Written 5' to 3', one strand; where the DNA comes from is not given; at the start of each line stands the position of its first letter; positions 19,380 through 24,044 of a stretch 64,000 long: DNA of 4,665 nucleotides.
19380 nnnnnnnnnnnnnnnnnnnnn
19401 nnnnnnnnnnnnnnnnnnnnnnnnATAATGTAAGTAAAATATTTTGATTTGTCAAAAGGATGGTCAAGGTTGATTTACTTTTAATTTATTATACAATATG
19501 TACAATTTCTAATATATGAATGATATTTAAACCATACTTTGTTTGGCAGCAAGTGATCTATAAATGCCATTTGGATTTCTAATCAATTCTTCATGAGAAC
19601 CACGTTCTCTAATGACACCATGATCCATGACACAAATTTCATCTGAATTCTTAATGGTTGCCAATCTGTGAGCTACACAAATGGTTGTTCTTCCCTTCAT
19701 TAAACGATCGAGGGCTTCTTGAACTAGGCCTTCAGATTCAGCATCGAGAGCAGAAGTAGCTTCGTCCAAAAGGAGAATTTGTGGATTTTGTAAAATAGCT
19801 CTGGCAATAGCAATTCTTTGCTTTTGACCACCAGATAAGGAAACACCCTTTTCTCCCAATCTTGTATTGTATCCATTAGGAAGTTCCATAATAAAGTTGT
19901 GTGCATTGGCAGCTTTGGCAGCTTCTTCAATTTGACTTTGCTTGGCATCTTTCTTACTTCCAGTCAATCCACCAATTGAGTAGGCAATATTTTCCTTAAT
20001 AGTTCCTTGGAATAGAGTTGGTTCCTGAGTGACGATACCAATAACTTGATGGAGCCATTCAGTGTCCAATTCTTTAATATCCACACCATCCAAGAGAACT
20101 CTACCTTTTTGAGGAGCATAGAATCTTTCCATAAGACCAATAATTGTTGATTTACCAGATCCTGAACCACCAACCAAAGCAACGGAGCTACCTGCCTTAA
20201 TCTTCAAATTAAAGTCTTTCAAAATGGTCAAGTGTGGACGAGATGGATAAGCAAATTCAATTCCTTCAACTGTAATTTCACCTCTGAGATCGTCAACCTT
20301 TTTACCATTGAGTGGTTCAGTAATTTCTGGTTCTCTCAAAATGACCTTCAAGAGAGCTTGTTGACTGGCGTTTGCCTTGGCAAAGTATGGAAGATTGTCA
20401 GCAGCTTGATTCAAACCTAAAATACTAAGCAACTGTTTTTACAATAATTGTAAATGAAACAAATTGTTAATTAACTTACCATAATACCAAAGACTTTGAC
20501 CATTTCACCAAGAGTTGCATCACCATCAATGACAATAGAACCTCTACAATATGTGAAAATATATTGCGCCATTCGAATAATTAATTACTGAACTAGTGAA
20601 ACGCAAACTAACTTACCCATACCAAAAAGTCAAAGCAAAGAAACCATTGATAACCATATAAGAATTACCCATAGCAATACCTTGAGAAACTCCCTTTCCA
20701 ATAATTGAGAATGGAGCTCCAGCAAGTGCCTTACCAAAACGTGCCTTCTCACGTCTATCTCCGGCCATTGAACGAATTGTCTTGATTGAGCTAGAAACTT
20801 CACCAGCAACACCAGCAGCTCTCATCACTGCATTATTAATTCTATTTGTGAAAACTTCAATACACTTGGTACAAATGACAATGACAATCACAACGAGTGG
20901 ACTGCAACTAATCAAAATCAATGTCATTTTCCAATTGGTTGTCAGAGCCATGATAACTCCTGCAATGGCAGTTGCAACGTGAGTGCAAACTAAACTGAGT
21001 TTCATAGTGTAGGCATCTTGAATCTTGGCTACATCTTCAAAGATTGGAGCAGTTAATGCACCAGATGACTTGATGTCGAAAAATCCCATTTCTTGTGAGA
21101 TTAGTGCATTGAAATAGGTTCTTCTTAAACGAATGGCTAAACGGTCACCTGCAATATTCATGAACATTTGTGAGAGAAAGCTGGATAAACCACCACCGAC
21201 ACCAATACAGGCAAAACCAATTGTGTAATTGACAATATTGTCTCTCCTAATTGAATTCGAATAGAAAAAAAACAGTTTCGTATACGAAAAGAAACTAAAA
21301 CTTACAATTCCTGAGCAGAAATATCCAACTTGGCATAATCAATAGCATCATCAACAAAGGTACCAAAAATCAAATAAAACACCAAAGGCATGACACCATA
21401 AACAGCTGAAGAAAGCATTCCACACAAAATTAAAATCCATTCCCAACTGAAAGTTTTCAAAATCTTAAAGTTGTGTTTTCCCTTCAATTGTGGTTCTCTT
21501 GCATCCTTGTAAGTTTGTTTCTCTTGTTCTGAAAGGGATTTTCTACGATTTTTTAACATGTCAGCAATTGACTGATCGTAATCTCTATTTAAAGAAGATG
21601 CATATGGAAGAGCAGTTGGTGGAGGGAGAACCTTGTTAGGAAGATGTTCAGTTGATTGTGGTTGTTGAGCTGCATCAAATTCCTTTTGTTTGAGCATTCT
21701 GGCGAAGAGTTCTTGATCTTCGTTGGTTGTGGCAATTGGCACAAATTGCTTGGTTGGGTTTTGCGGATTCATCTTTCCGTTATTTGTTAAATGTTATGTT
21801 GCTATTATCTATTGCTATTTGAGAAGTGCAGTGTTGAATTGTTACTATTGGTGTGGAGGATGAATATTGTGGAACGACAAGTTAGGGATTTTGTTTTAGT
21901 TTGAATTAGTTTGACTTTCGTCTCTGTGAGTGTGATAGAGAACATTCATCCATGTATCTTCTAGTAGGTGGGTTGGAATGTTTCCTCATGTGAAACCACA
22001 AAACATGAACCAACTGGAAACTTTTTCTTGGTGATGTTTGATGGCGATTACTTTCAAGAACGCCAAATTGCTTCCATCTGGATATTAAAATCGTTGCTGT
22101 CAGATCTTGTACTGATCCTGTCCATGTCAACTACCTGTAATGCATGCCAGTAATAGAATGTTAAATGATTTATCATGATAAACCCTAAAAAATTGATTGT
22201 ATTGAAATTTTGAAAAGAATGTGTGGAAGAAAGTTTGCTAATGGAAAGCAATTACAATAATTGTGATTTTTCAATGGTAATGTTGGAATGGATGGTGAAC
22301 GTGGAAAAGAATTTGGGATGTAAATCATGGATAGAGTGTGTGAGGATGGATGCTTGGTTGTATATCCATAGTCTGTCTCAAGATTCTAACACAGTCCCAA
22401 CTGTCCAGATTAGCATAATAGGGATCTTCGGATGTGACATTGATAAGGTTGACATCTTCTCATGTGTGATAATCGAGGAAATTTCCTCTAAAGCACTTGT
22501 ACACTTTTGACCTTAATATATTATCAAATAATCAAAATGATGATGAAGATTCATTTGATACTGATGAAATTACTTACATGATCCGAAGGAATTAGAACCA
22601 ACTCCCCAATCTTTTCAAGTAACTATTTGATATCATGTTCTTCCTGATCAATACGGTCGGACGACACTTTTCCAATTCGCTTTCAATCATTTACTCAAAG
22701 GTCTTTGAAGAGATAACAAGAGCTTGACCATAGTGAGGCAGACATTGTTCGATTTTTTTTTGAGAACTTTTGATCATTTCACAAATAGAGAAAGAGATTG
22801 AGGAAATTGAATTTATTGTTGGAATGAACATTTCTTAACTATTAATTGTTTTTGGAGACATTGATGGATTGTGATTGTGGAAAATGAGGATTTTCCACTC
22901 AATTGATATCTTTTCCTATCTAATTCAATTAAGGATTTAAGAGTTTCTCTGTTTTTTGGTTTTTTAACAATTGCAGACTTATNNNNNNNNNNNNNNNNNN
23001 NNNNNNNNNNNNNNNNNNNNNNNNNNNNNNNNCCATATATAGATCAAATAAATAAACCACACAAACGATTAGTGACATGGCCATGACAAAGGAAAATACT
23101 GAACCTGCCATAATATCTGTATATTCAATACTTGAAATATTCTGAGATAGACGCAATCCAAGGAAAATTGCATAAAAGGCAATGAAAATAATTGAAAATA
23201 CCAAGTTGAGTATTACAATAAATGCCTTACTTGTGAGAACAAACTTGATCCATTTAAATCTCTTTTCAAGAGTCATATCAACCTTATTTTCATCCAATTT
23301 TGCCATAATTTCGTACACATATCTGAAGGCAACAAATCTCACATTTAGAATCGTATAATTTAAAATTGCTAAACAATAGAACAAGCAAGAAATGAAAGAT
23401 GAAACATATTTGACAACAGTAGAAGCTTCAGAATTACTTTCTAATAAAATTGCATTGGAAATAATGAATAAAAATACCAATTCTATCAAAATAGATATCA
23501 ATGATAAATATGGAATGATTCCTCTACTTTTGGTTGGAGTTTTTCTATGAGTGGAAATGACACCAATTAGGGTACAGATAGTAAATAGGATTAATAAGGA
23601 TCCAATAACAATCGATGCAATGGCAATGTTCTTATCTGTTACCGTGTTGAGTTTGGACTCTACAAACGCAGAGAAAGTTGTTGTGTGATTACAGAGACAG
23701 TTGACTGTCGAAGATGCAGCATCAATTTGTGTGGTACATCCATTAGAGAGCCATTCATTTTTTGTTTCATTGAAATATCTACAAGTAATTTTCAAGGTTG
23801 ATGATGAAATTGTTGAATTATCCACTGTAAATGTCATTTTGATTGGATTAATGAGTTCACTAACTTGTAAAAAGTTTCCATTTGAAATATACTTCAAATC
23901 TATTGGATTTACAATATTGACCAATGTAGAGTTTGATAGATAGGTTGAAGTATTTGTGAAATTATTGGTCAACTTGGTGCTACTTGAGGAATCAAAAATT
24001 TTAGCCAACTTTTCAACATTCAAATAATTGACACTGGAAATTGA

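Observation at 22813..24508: GPS-motif multi-TM receptor (adhesion-GPCR-like), incomplete because of gaps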

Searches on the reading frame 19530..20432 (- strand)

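Call 77: search_protein_families(library=pfam, proteins=[window:19530-20432:-], max_evalue=0.001)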
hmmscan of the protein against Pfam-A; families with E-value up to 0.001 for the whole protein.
window:19530-20432:- (301 aa): 4 families
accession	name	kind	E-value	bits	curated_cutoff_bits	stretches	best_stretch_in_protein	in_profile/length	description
PF00005.33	ABC_tran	-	1e-34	120.5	25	1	71-227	1-137/137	ABC transporter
PF02463.25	SMC_N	-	3.3e-06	27.1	40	1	136-268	135-210/220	RecF/RecN/SMC N terminal domain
PF09818.15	ABC_ATPase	-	0.00032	20.3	23.2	0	173-229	133-188/283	P-loop domain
PF13555.12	AAA_29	-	0.0007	19.7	27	0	77-98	18-39/61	P-loop containing region of AAA domain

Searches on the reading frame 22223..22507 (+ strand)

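Call 65: search_protein_families(library=pfam, proteins=[window:22223-22507:+], max_evalue=1)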
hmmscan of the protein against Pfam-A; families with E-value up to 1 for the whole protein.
window:22223-22507:+ (95 aa): 1 family
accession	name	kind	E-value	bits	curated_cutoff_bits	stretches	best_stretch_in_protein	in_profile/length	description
PF08301.18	HCV_NS5a_1b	-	0.027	15.5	27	1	30-59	17-46/102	Hepatitis C virus non-structural 5a domain 1b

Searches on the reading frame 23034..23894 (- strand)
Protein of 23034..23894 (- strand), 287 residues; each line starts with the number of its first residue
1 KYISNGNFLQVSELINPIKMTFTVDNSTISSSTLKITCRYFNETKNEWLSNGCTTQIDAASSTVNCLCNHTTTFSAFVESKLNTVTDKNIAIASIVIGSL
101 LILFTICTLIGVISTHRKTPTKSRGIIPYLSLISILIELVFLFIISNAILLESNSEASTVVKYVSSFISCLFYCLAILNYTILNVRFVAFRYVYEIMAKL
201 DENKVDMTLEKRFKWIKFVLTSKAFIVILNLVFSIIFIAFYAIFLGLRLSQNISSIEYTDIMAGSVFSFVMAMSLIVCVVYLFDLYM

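Call 30: find_homologous_proteins(query=window:23034-23894:-, max_evalue=0.001)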
Query window:23034-23894:-: 1200 candidates shared short words with the query, none scored E <= 0.001.
